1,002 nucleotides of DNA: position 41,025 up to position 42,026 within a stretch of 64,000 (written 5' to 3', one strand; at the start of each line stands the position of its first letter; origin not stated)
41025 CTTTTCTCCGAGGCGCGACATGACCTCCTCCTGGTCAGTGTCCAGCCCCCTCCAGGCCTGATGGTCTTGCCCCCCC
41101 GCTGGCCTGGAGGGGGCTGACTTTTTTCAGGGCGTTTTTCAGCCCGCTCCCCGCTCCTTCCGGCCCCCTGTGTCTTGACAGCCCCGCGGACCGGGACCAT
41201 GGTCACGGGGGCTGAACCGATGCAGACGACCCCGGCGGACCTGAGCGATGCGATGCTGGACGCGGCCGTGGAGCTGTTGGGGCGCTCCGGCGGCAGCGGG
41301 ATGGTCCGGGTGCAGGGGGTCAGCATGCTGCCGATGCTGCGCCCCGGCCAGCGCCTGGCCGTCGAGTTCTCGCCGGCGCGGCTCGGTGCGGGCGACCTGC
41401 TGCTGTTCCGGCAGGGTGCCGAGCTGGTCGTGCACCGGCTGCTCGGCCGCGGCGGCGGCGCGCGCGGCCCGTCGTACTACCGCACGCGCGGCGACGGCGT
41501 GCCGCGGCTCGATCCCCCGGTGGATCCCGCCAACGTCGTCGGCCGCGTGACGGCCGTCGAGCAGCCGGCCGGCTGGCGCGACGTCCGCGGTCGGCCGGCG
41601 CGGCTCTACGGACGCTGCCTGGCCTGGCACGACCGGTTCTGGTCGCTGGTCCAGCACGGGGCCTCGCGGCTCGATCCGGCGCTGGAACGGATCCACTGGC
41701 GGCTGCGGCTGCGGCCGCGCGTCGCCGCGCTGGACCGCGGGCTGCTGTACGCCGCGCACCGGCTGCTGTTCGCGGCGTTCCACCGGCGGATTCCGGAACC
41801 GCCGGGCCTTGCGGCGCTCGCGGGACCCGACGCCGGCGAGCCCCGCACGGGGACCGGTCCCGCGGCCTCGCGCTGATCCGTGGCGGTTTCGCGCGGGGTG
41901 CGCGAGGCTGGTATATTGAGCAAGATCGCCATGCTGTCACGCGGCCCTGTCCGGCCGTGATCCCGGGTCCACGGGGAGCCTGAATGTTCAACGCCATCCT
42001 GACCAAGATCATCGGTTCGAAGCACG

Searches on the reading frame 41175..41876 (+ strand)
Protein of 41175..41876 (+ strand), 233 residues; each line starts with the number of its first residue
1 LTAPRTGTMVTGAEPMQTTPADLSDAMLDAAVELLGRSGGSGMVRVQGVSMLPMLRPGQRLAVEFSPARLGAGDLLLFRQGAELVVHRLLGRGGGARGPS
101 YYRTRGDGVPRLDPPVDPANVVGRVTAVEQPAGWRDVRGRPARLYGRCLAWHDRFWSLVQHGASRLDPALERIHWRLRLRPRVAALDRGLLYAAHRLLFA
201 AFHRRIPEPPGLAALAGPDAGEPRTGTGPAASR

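Call 9: search_protein_families(library=pfam, proteins=[window:41175-41876:+])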
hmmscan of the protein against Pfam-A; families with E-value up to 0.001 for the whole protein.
window:41175-41876:+ (233 aa): 1 family
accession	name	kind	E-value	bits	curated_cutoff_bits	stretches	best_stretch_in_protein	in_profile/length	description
PF00717.28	Peptidase_S24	-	4.9e-05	23.5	23.3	1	26-94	20-87/116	Peptidase S24-like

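Call 16: find_related_loci(query=window:41220-41873:+, collection=genome_contigs, flank=6000)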
Query window:41220-41873:+ (218 aa) in genome_contigs; peptide patterns used: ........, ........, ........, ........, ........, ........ (x = any residue, [..] = any of these).
533 stretches matched a pattern, but none encodes a relative of the query by tblastn (E <= 1e-3).

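Call 17: find_homologous_proteins(query=window:41220-41873:+)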
Query window:41220-41873:+ (218 aa): 102 proteins with E <= 0.001 among 7177 candidates.
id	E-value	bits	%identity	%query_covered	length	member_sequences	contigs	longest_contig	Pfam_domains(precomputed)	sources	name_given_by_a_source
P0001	1.9e-138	477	100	100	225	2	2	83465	-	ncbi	-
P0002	6.4e-54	201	56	89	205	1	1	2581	-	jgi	jgi:signal peptidase I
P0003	1.7e-53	199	57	89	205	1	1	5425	-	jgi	-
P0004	4.1e-51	192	58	87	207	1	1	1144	-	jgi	jgi:hypothetical protein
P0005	7.4e-51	191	58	89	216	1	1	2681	PF00717.29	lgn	-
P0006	8.0e-51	191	52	97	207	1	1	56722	PF00717.29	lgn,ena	-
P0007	3.5e-50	189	55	90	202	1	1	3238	PF00717.29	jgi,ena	-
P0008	4.7e-50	188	56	83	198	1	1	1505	PF00717.29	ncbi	-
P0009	9.2e-50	187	54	94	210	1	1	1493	PF00717.29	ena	-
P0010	1.0e-49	187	56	86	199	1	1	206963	PF00717.29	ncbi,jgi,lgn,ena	-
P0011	2.6e-49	186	55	89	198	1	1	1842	PF00717.29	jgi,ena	-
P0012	2.8e-49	186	54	89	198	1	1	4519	PF00717.29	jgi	jgi:hypothetical protein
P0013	5.0e-49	185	55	89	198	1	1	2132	-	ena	-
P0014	1.8e-48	183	56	83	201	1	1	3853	-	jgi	jgi:hypothetical protein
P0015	5.9e-48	181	55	84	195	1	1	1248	-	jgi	jgi:hypothetical protein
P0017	9.3e-48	181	51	90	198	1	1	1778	PF00717.29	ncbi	-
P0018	9.5e-48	181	54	89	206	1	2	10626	PF00717.29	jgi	jgi:hypothetical protein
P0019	1.1e-47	180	51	88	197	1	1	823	PF00717.29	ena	-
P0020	1.5e-47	180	51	90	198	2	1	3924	PF00717.29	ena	-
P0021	2.6e-47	179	51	89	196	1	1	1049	PF00717.29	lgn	-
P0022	3.9e-47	179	56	89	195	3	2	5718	PF00717.29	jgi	jgi:hypothetical protein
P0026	3.5e-46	176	54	86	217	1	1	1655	PF00717.29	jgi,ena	-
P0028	3.9e-46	175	52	91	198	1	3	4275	PF00717.29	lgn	-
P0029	5.7e-46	175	53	86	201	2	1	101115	PF00717.29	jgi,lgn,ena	-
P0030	1.9e-45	173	49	89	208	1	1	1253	PF00717.29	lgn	-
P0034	7.9e-45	171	52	85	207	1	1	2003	PF00717.29,PF10502.15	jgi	jgi:hypothetical protein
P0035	9.1e-45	171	51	88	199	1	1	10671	PF00717.29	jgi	jgi:hypothetical protein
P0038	1.5e-44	170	51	93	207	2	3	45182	PF00717.29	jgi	jgi:hypothetical protein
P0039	4.8e-44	169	55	84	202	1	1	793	PF00717.29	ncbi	-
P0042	1.4e-43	167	54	81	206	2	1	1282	PF00717.29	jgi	-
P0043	4.8e-43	165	48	95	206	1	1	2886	PF00717.29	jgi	-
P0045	1.6e-42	164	50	84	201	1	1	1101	PF00717.29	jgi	jgi:signal peptidase I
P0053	2.8e-41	159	51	88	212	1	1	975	PF00717.29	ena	-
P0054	4.4e-41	159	49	93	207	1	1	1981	PF00717.29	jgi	-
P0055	4.6e-41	159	51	88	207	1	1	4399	PF00717.29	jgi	-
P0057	2.3e-40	157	50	92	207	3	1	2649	PF00717.29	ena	-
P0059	2.4e-40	156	49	88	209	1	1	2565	PF00717.29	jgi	jgi:hypothetical protein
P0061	5.6e-40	155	49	87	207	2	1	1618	PF00717.29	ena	-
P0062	7.4e-40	155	49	85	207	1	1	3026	PF00717.29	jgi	jgi:hypothetical protein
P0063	8.0e-40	155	48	95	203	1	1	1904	PF00717.29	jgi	-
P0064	8.6e-40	155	49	88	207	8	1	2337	PF00717.29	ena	-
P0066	1.1e-39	154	52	83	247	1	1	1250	PF00717.29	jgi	jgi:hypothetical protein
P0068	1.4e-39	154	49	89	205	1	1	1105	PF00717.29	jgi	-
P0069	1.3e-38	151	47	93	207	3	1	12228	PF00717.29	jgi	jgi:signal peptidase I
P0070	2.0e-38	150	48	92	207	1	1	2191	PF00717.29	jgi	jgi:hypothetical protein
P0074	1.8e-37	147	46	91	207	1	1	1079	PF00717.29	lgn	-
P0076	1.9e-36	144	48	86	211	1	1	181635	-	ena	-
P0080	4.3e-35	139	47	88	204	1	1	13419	PF00717.29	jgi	jgi:hypothetical protein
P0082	1.3e-34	138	54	67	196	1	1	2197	PF00717.29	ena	-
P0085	2.8e-33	133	46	84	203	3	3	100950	-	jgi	jgi:hypothetical protein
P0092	3.2e-31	127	62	54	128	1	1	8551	PF00717.29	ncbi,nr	ncbi:MAG TPA: S24/S26 family peptidase, partial [Candidatus Polarisedimenticolaceae bacterium]|nr:S2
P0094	1.9e-29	121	41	89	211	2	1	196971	-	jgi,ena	-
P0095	2.8e-28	117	44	89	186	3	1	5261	PF00717.29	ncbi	-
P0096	5.6e-28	116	45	73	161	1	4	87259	-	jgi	jgi:hypothetical protein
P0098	2.5e-26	111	43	86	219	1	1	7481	-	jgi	jgi:hypothetical protein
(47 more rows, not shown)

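Call 18: find_encoding_contigs(protein=P0001, flank=3000, max_places=4)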
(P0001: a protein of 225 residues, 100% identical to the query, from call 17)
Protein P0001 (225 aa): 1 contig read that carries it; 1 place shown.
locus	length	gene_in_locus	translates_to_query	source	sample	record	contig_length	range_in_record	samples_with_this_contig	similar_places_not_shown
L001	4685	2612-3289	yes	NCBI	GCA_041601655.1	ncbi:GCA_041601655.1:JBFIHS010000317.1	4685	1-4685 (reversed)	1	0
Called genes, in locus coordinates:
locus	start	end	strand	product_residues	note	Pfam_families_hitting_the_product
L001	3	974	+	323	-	?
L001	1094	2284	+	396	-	PF02771:Acyl-CoA_dh_N, PF02770:Acyl-CoA_dh_M, PF00441:Acyl-CoA_dh_1, PF08028:Acyl-CoA_dh_2, PF22924:ACOX_C_alpha1 (weak)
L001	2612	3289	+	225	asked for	-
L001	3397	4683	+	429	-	?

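Call 19: find_encoding_contigs(protein=P0010, flank=4000, max_places=3)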
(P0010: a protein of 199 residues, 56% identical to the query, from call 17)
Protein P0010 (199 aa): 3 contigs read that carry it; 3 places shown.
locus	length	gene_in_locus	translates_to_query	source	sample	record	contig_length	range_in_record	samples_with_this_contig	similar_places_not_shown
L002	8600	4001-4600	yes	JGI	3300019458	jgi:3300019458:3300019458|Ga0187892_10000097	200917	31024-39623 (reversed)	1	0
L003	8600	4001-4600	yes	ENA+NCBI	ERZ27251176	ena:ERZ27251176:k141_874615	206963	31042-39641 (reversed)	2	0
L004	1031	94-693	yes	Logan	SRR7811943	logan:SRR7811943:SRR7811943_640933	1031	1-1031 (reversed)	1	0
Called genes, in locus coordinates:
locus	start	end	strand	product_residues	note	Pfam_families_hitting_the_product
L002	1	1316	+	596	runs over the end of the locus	PF00009:GTP_EFTU, PF22042:EF-G_D2 (weak), PF03144:GTP_EFTU_D2, PF00679:EFG_C, PF21018:BipA_C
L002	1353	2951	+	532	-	PF12072:RNase_Y_N, PF00013:KH_1 (faint), PF01966:HD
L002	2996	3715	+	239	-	-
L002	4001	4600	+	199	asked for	PF00717:Peptidase_S24 (weak)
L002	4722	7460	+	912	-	PF07517:SecA_DEAD, PF01043:SecA_PP_bind, PF21090:P-loop_SecA, PF07516:SecA_SW, PF02810:SEC-C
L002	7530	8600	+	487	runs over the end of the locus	PF00478:IMPDH, PF03060:NMO (faint), PF00571:CBS, PF01070:FMN_dh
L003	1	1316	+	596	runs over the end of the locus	PF00009:GTP_EFTU, PF22042:EF-G_D2 (weak), PF03144:GTP_EFTU_D2, PF00679:EFG_C, PF21018:BipA_C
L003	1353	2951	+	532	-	PF12072:RNase_Y_N, PF00013:KH_1 (faint), PF01966:HD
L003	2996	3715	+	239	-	-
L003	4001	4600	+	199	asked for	PF00717:Peptidase_S24 (weak)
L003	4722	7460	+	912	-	PF07517:SecA_DEAD, PF01043:SecA_PP_bind, PF21090:P-loop_SecA, PF07516:SecA_SW, PF02810:SEC-C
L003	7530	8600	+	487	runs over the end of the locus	PF00478:IMPDH, PF03060:NMO (faint), PF00571:CBS, PF01070:FMN_dh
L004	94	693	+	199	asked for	PF00717:Peptidase_S24 (weak)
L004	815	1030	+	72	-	?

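Call 20: find_encoding_contigs(protein=P0006, flank=4000, max_places=3)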
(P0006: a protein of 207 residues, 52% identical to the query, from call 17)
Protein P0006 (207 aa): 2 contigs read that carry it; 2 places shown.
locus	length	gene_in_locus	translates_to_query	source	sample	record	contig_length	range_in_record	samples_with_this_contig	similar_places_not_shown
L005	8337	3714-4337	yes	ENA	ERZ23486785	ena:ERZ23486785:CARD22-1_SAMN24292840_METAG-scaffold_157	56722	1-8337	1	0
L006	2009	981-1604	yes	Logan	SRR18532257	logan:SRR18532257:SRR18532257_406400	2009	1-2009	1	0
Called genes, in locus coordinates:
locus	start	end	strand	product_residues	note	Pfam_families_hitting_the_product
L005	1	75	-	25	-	?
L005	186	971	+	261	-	PF00679:EFG_C, PF21018:BipA_C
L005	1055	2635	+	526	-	PF12072:RNase_Y_N, PF00013:KH_1 (weak), PF01966:HD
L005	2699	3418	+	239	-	-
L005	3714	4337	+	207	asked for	PF00717:Peptidase_S24 (faint)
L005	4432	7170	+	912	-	PF07517:SecA_DEAD, PF00270:DEAD (faint), PF01043:SecA_PP_bind, PF21090:P-loop_SecA, PF07516:SecA_SW, PF02810:SEC-C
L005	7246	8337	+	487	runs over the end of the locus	PF00478:IMPDH, PF00571:CBS, PF01070:FMN_dh, PF00977:His_biosynth (faint), PF03060:NMO (weak)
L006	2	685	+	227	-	?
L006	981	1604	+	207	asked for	PF00717:Peptidase_S24 (faint)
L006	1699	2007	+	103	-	?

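Call 25: find_encoding_contigs(protein=P0094, flank=4000, max_places=2)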
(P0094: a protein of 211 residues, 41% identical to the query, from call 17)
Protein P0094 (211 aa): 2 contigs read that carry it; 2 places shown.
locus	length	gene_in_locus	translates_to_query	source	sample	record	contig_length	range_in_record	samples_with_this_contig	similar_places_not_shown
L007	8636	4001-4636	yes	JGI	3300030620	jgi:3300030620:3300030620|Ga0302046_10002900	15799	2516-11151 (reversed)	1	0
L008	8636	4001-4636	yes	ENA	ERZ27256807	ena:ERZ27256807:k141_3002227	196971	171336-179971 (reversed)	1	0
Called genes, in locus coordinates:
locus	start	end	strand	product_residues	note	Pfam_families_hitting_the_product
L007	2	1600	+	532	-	PF12072:RNase_Y_N, PF00013:KH_1 (weak), PF01966:HD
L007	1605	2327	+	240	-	-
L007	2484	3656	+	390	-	PF02771:Acyl-CoA_dh_N, PF02770:Acyl-CoA_dh_M, PF00441:Acyl-CoA_dh_1, PF22924:ACOX_C_alpha1 (weak), PF08028:Acyl-CoA_dh_2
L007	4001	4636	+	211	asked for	-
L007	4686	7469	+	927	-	PF07517:SecA_DEAD, PF01043:SecA_PP_bind, PF21090:P-loop_SecA, PF07516:SecA_SW, PF02810:SEC-C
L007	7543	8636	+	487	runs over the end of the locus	PF00478:IMPDH, PF03060:NMO (faint), PF00571:CBS, PF01070:FMN_dh (weak)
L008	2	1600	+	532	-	PF12072:RNase_Y_N, PF00013:KH_1 (weak), PF01966:HD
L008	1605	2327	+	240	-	-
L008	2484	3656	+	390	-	PF02771:Acyl-CoA_dh_N, PF02770:Acyl-CoA_dh_M, PF00441:Acyl-CoA_dh_1, PF22924:ACOX_C_alpha1 (weak), PF08028:Acyl-CoA_dh_2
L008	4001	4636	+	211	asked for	-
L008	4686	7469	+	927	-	PF07517:SecA_DEAD, PF01043:SecA_PP_bind, PF21090:P-loop_SecA, PF07516:SecA_SW, PF02810:SEC-C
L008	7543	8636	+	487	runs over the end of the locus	PF00478:IMPDH, PF03060:NMO (faint), PF00571:CBS, PF01070:FMN_dh (weak)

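Call 26: find_encoding_contigs(protein=P0076, flank=4000, max_places=2)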
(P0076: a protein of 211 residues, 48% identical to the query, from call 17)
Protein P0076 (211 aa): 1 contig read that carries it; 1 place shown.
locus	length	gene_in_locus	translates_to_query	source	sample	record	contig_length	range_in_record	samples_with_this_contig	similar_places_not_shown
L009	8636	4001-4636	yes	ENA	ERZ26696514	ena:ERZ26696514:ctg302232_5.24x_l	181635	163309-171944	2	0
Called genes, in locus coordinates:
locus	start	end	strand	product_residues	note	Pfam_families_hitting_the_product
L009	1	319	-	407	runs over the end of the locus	PF07228:SpoIIE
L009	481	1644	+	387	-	PF02771:Acyl-CoA_dh_N, PF02770:Acyl-CoA_dh_M, PF00441:Acyl-CoA_dh_1, PF08028:Acyl-CoA_dh_2, PF22924:ACOX_C_alpha1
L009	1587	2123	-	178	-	PF01035:DNA_binding_1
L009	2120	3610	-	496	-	PF02805:Ada_Zn_binding, PF12833:HTH_18, PF00165:HTH_AraC (weak), PF06029:AlkA_N, PF00730:HhH-GPD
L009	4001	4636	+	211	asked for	-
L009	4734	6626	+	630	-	PF07517:SecA_DEAD, PF01043:SecA_PP_bind, PF21090:P-loop_SecA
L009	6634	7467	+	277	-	PF07516:SecA_SW, PF02810:SEC-C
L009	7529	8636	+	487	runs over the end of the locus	PF00478:IMPDH, PF03060:NMO (faint), PF00571:CBS, PF01070:FMN_dh (weak)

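Call 27: find_encoding_contigs(protein=P0085, flank=4000, max_places=2)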
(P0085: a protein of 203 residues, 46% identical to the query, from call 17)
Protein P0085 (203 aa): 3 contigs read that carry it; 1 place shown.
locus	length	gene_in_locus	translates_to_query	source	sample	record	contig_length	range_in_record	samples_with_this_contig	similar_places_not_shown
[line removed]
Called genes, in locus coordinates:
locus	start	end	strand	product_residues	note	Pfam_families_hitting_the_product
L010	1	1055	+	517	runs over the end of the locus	PF12072:RNase_Y_N, PF00013:KH_1 (faint), PF01966:HD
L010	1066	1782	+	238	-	-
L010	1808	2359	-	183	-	-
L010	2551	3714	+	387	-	PF02771:Acyl-CoA_dh_N, PF02770:Acyl-CoA_dh_M, PF00441:Acyl-CoA_dh_1, PF22924:ACOX_C_alpha1 (weak), PF08028:Acyl-CoA_dh_2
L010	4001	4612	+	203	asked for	-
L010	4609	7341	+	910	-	PF07517:SecA_DEAD, PF00270:DEAD (weak), PF01043:SecA_PP_bind, PF21090:P-loop_SecA, PF07516:SecA_SW, PF02810:SEC-C (weak)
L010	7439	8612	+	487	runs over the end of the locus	PF00478:IMPDH, PF00571:CBS, PF01070:FMN_dh (weak), PF03060:NMO (weak)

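Call 62: find_encoding_contigs(protein=P0096, flank=3000, max_places=2)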
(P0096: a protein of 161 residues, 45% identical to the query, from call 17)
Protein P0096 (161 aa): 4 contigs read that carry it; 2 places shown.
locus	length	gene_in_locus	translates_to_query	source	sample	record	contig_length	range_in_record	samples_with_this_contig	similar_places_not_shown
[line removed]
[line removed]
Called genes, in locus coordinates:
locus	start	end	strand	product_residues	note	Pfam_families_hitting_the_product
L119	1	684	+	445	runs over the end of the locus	PF00890:FAD_binding_2 (weak), PF01134:GIDA (weak), PF01266:DAO (weak), PF01494:FAD_binding_3 (weak), PF01593:Amino_oxidase, PF07992:Pyr_redox_2 (weak), PF12831:FAD_oxidored, PF13450:NAD_binding_8, +1 more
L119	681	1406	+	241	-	-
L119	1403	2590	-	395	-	PF07228:SpoIIE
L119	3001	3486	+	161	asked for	-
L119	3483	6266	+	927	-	PF07517:SecA_DEAD, PF00270:DEAD (faint), PF01043:SecA_PP_bind, PF21090:P-loop_SecA, PF07516:SecA_SW, PF02810:SEC-C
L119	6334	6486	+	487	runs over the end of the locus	PF00478:IMPDH, PF00571:CBS, PF01070:FMN_dh (weak), PF03060:NMO (weak)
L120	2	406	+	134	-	?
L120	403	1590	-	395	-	PF07228:SpoIIE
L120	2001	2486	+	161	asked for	-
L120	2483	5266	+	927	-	PF07517:SecA_DEAD, PF00270:DEAD (faint), PF01043:SecA_PP_bind, PF21090:P-loop_SecA, PF07516:SecA_SW, PF02810:SEC-C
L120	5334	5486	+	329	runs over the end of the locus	?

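Call 63: find_encoding_contigs(protein=P0098, flank=3000, max_places=2)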
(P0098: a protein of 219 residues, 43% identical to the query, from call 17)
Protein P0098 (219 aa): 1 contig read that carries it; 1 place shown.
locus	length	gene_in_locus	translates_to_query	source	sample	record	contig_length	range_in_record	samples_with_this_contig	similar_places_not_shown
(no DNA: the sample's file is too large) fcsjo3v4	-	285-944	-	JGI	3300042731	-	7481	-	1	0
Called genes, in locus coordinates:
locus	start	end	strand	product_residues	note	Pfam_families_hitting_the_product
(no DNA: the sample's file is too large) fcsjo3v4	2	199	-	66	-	?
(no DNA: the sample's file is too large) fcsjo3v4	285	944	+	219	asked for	-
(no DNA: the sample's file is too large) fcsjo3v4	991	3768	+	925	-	PF07517:SecA_DEAD, PF01043:SecA_PP_bind, PF21090:P-loop_SecA, PF07516:SecA_SW, PF02810:SEC-C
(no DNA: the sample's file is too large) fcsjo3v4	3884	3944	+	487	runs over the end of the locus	PF00478:IMPDH, PF00571:CBS, PF01070:FMN_dh (weak), PF03060:NMO (weak)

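Call 73: search_protein_families(library=ncbifam, proteins=[window:41199-41876:+], max_evalue=0.00001)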
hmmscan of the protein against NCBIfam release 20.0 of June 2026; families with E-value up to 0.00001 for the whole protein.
window:41199-41876:+ (225 aa): 1 family
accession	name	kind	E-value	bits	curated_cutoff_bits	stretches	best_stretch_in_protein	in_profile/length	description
TIGR02228.1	sigpep_I_arch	equivalog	4.3e-08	33.2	51.85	1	30-125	28-127/158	signal peptidase I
